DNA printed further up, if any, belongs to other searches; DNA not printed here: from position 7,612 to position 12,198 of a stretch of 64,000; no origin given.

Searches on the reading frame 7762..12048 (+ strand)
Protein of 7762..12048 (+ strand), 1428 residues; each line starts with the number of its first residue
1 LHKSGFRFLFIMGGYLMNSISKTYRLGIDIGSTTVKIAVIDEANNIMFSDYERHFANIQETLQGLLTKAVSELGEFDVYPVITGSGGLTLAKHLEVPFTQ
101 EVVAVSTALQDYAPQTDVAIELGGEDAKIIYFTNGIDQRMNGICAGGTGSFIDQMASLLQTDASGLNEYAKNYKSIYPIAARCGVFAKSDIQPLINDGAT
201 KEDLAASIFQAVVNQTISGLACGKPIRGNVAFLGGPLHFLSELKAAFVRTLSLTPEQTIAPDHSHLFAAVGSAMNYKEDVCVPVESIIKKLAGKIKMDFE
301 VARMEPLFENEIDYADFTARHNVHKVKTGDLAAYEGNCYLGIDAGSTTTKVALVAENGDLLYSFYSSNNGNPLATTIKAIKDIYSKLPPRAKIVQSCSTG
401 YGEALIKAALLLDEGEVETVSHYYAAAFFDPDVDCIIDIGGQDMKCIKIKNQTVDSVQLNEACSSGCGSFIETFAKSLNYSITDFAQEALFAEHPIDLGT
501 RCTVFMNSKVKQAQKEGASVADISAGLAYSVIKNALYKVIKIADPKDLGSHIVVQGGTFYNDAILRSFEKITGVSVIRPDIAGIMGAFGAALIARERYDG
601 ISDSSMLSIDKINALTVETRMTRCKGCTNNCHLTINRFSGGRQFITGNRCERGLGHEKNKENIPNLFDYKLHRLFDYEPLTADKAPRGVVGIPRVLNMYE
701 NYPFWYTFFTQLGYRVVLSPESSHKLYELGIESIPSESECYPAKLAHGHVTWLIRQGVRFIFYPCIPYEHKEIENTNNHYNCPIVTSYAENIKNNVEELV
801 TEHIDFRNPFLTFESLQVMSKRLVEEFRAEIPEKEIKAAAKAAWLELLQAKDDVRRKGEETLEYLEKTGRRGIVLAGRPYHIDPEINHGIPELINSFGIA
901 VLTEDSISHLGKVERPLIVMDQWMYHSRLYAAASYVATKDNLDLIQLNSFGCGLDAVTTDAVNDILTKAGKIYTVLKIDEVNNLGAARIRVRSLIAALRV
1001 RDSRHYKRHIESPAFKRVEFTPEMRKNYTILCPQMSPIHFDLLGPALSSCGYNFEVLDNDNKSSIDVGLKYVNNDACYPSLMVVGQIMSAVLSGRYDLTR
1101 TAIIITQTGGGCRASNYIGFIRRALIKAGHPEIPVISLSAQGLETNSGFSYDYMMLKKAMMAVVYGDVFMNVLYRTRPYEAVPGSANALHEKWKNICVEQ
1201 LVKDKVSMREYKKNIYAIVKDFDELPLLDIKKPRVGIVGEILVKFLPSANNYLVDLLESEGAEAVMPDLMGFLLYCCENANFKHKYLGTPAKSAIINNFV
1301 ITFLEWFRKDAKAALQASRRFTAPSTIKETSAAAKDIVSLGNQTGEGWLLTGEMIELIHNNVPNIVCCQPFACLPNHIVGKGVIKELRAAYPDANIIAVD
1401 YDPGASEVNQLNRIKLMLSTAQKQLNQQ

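Call 87: search_protein_families(library=pfam, proteins=[window:7762-12048:+], max_evalue=0.00001)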
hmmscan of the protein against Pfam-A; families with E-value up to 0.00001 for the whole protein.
window:7762-12048:+ (1428 aa): 3 families
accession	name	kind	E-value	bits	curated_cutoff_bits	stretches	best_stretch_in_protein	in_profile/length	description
PF09989.15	DUF2229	-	1.6e-92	309.5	29.4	1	690-907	2-218/218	CoA enzyme activase uncharacterised domain (DUF2229)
PF01869.26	BcrAD_BadFG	-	6.8e-57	193.5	31.5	2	340-594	1-271/271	BadF/BadG/BcrA/BcrD ATPase family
PF01548.23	DEDD_Tnp_IS110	-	2.5e-06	27.8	29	0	26-96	1-68/155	Transposase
